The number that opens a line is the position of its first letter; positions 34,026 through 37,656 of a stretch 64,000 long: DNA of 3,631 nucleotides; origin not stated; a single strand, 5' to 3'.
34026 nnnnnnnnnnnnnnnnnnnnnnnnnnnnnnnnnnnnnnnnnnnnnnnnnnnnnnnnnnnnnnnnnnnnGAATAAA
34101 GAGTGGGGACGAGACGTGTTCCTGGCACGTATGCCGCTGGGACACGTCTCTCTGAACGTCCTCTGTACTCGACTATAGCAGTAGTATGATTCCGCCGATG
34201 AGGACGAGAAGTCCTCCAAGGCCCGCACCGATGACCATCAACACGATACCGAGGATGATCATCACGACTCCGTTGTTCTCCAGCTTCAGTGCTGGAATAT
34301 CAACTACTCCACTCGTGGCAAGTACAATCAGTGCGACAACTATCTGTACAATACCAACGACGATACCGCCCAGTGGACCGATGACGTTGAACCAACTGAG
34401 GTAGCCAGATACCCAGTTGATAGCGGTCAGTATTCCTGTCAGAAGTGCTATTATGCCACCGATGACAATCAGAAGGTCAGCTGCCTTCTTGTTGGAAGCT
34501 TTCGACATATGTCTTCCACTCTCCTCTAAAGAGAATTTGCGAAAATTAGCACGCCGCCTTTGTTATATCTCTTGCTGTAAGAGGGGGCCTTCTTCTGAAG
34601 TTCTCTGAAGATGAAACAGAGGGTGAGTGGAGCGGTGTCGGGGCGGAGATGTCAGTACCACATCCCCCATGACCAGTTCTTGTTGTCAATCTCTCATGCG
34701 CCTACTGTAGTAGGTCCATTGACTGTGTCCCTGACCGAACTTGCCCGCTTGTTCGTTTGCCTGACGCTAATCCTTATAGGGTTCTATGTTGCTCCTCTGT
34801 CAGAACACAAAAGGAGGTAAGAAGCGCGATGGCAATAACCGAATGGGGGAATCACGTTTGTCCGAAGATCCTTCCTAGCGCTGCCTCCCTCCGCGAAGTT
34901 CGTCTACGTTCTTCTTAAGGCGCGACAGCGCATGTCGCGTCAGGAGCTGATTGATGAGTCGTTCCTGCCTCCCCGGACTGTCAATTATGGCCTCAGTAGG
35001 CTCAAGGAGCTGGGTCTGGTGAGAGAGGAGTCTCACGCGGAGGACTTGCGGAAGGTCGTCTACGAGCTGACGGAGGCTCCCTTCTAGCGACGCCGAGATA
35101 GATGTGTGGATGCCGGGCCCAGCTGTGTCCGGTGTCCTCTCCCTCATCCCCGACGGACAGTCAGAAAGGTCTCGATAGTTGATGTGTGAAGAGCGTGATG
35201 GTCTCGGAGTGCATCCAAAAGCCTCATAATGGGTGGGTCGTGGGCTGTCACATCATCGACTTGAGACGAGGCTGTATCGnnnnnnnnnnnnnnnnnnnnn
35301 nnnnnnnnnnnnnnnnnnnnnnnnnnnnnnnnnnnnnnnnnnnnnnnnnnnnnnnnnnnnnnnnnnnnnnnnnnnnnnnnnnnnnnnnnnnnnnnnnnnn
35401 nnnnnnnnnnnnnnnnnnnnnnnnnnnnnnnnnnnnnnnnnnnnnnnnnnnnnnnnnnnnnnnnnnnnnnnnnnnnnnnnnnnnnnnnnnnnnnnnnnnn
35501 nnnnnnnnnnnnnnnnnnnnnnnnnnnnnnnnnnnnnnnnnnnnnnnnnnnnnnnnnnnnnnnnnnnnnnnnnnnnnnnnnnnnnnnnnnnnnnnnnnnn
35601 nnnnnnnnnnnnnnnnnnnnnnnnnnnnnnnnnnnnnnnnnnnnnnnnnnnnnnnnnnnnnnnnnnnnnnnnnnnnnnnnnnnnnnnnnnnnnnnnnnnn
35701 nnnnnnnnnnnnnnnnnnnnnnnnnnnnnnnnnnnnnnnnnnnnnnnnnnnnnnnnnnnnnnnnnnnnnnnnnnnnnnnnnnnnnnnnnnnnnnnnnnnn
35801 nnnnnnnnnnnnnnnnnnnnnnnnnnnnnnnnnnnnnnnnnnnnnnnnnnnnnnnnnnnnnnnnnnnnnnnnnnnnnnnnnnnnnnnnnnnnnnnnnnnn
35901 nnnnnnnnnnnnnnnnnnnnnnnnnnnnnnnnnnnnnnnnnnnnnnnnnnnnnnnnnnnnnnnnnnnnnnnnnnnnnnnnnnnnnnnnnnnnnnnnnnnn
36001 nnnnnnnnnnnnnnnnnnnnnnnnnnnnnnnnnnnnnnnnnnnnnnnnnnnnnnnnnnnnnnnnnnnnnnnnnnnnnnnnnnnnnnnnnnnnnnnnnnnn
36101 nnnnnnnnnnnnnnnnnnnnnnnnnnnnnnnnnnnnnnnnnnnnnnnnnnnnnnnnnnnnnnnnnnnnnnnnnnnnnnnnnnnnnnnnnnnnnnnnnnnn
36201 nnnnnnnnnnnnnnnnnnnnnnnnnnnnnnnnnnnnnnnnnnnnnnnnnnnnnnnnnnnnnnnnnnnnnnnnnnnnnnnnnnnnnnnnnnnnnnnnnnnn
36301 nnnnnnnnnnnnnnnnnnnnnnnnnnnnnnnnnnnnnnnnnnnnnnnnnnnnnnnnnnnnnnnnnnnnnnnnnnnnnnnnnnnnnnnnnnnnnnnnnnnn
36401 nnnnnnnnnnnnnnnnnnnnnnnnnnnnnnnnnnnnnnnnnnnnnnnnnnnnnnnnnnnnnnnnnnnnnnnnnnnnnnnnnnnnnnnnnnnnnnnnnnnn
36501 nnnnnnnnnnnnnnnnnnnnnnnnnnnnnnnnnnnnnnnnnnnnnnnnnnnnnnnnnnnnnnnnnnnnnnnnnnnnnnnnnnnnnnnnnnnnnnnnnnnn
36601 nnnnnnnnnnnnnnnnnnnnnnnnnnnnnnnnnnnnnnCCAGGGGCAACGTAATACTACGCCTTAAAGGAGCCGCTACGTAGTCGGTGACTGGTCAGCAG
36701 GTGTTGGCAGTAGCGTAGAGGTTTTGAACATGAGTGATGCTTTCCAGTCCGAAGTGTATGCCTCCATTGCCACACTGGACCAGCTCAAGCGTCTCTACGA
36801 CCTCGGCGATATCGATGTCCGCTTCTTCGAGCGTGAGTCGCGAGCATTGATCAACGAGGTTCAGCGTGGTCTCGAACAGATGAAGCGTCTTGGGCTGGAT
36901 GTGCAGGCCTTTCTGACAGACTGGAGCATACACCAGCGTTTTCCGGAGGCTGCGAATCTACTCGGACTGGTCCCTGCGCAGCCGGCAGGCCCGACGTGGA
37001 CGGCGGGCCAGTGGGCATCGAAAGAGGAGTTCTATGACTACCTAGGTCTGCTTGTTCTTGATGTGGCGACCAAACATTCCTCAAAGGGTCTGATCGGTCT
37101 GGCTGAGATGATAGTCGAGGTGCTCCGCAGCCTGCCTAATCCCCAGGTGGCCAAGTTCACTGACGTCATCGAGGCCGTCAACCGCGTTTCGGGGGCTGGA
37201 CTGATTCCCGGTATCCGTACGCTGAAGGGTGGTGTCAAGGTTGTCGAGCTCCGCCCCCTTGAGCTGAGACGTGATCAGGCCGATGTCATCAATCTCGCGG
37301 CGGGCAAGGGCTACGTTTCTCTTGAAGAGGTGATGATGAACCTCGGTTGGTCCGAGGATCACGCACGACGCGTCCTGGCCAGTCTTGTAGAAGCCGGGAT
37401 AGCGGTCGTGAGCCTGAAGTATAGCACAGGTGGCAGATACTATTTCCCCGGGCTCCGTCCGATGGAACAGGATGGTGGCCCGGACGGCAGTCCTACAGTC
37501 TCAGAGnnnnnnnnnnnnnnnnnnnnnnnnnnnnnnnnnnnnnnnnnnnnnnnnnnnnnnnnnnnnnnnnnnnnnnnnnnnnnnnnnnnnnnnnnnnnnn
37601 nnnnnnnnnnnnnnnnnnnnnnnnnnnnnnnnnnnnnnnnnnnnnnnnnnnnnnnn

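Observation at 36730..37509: Vps28-N / Vps22 (ESCRT-I / ESCRT-II) fusion protein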

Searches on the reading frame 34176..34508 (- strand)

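Call 4: search_protein_families(library=pfam, proteins=[window:34176-34508:-], max_evalue=1)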
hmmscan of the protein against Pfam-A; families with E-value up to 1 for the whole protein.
window:34176-34508:- (111 aa): 2 families
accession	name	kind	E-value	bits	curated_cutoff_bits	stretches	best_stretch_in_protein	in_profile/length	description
PF07787.17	TMEM43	-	0.013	15.3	23.3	1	4-63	178-237/250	Transmembrane protein 43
PF18969.5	DUF5708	-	0.25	11.6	26.9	1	49-94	8-53/60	Family of unknown function (DUF5708)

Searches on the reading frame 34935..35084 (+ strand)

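Call 4: search_protein_families(library=pfam, proteins=[window:34935-35084:+], max_evalue=1)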
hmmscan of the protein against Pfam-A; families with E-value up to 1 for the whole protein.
window:34935-35084:+ (50 aa): 5 families
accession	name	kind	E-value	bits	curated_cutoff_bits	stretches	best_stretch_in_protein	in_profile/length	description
PF12802.13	MarR_2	-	0.00018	22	27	1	3-39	24-60/61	MarR family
PF13463.12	HTH_27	-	0.00057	20.5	22.2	1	16-47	35-66/68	Winged helix DNA-binding domain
PF13412.12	HTH_24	-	0.0056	16.7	21.9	1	1-30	19-48/48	Winged helix-turn-helix DNA-binding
PF03551.20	PadR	-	0.021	15.2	27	1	20-48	38-68/75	Transcriptional regulator PadR-like family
PF07848.18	PaaX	-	0.061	14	24.8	1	14-47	38-68/70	PaaX-like protein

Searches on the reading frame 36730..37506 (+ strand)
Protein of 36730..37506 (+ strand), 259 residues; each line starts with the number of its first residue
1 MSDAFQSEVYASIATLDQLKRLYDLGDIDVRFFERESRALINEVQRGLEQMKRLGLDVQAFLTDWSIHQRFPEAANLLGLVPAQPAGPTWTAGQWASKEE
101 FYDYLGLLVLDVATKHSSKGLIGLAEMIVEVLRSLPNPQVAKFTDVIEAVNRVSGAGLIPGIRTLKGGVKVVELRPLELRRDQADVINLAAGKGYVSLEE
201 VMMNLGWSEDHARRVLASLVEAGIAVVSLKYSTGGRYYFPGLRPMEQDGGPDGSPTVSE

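Call 4: search_protein_families(library=pfam, proteins=[window:36730-37506:+], max_evalue=1)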
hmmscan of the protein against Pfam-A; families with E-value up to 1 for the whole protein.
window:36730-37506:+ (259 aa): 6 families
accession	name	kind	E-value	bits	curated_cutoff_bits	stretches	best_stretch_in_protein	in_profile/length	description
PF04157.22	EAP30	-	1.1e-09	38.8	26.8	1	70-227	58-217/219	EAP30/Vps36 family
PF08220.18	HTH_DeoR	-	0.014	15.6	21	1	187-224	6-43/57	DeoR-like helix-turn-helix domain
PF03997.17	VPS28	-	0.029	14.6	24.5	1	7-69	2-66/188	VPS28 protein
PF11994.14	DUF3489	-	0.08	13.5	29.5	1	183-238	9-66/68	Protein of unknown function (DUF3489)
PF05120.17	GvpG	-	0.16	12.6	30.6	1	15-43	36-64/67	Gas vesicle protein G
PF16365.12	EutK_C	-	0.2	12.1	27.5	1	191-223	10-42/52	Ethanolamine utilization protein EutK C-terminus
